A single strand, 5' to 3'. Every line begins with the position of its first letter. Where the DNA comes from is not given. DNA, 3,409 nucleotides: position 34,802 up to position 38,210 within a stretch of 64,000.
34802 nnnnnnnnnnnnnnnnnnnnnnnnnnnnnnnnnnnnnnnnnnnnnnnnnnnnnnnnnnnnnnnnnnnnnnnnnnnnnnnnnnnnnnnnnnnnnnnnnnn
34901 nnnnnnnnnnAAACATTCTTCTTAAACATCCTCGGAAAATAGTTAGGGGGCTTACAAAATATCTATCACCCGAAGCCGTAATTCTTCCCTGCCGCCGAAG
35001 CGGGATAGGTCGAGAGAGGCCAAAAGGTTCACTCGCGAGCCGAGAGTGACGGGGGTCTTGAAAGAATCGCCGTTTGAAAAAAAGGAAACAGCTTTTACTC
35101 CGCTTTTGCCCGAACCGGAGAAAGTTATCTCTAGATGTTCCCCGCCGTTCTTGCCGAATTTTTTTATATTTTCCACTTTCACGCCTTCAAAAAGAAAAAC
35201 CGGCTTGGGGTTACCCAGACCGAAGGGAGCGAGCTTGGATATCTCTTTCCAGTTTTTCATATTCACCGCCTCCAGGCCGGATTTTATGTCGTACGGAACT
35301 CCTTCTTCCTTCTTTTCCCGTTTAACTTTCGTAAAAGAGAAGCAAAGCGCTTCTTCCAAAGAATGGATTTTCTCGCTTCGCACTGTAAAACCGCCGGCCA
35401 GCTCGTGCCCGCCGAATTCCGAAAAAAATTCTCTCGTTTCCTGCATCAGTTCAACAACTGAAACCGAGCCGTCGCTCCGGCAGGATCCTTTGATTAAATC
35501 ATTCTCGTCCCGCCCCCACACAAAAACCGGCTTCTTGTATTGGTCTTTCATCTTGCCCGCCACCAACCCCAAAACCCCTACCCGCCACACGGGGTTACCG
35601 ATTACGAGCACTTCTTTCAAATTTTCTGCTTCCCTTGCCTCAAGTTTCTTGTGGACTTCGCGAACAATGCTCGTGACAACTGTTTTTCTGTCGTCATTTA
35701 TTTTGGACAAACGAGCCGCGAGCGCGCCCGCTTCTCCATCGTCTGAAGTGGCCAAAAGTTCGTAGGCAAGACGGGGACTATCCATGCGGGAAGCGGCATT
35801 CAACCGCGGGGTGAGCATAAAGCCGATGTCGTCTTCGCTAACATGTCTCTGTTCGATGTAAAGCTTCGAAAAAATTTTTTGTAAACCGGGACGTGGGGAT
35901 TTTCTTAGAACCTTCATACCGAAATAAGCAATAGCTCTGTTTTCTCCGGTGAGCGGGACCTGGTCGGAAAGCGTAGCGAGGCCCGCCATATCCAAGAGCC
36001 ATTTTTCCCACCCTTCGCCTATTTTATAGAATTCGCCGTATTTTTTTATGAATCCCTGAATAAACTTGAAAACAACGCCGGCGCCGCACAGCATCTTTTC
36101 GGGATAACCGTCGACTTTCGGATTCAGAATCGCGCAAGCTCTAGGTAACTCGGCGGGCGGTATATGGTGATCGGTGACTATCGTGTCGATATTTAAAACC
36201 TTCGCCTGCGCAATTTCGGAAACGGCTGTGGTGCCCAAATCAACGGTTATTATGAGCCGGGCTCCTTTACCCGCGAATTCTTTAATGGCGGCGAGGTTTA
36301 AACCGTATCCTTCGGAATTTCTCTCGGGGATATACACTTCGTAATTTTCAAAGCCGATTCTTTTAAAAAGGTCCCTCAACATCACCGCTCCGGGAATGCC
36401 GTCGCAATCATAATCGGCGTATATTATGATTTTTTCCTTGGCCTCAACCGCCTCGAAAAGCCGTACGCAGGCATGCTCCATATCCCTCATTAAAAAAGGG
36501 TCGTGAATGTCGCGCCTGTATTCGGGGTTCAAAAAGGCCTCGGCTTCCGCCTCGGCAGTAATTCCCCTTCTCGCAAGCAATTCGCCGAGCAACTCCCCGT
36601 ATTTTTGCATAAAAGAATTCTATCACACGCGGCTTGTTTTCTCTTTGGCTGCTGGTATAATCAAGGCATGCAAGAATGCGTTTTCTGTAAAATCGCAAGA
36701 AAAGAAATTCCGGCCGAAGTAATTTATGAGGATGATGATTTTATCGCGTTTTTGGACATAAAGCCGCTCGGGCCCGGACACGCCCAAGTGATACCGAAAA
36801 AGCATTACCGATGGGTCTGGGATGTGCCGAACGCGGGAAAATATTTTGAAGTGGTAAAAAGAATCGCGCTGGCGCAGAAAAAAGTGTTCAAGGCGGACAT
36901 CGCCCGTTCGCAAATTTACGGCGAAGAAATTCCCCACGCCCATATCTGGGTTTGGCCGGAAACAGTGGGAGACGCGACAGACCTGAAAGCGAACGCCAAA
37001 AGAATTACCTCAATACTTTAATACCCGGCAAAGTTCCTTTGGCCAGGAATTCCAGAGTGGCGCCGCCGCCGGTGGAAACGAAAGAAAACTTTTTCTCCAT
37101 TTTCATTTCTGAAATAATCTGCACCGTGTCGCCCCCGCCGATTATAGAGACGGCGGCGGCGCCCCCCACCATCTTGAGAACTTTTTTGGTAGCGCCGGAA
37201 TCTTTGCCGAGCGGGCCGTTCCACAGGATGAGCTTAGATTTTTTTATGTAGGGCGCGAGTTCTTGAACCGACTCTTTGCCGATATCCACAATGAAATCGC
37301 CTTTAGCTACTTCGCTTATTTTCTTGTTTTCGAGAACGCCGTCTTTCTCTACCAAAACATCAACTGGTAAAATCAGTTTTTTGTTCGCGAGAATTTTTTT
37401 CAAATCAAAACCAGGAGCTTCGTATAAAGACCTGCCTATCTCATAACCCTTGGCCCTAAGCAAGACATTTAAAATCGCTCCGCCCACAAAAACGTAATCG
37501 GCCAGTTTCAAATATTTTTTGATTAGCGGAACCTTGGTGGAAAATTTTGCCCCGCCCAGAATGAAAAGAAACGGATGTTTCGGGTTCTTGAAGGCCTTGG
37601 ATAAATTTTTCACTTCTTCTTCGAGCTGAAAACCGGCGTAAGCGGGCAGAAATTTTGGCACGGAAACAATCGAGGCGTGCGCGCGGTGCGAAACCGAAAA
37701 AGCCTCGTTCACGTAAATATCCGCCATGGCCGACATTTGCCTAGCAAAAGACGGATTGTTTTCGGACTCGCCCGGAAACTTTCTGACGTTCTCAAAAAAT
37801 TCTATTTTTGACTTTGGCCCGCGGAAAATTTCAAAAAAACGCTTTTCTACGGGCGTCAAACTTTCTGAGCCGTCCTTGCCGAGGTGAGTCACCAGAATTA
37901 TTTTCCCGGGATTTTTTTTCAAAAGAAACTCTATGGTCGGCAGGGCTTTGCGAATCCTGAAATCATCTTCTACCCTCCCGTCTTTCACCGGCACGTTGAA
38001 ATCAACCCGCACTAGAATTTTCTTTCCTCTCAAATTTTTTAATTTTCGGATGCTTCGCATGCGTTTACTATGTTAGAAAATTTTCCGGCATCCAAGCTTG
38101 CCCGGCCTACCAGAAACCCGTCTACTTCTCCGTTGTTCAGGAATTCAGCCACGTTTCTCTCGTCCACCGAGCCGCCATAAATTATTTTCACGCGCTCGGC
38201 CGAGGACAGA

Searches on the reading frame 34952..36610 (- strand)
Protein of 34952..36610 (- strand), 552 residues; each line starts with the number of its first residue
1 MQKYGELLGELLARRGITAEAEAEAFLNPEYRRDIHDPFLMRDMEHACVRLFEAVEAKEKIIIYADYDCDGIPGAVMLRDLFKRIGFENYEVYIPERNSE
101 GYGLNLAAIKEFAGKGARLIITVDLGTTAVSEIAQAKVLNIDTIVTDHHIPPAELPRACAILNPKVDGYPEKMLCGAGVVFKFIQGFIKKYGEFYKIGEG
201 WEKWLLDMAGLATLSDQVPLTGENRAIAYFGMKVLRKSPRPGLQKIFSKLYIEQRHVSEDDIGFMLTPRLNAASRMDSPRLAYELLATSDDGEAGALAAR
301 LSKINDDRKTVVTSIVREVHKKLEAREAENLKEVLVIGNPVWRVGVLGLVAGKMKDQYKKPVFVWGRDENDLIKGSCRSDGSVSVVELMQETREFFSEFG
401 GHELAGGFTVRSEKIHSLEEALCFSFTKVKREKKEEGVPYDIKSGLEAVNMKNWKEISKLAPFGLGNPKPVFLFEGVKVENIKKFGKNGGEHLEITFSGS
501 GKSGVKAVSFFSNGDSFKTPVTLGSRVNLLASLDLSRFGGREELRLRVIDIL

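Call 12: search_protein_families(library=pfam, proteins=[window:34952-36610:-], max_evalue=0.00001)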
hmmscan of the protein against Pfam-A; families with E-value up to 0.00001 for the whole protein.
window:34952-36610:- (552 aa): 3 families
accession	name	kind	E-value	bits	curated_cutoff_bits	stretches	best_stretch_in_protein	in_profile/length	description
PF01368.27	DHH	-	1.1e-21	77.8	28.1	1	60-192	1-107/125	DHH family, N-terminal domain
PF17768.7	RecJ_OB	-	5e-20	72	27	1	440-550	1-107/107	RecJ OB domain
PF02272.25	DHHA1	-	1.2e-11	45.4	25.9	1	339-421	10-95/102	DHHA1 domain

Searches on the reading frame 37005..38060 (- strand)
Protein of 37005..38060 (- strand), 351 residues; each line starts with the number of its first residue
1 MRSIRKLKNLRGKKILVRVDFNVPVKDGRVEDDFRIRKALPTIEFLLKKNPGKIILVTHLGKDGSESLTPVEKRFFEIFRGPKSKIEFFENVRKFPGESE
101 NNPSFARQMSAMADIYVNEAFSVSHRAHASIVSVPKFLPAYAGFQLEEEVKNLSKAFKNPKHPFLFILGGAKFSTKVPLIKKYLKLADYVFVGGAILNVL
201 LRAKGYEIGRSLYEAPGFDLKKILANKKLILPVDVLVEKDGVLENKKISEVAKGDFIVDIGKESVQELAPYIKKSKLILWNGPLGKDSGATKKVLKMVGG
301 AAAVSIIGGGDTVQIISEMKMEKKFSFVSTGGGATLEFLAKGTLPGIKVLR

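Call 51: search_protein_families(library=pfam, proteins=[window:37005-38060:-], max_evalue=0.00001)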
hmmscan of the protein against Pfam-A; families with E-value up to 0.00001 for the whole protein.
window:37005-38060:- (351 aa): 1 family
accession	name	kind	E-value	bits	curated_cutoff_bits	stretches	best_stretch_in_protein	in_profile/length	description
PF00162.24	PGK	-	7.8e-98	328.4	27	2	84-340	104-377/379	Phosphoglycerate kinase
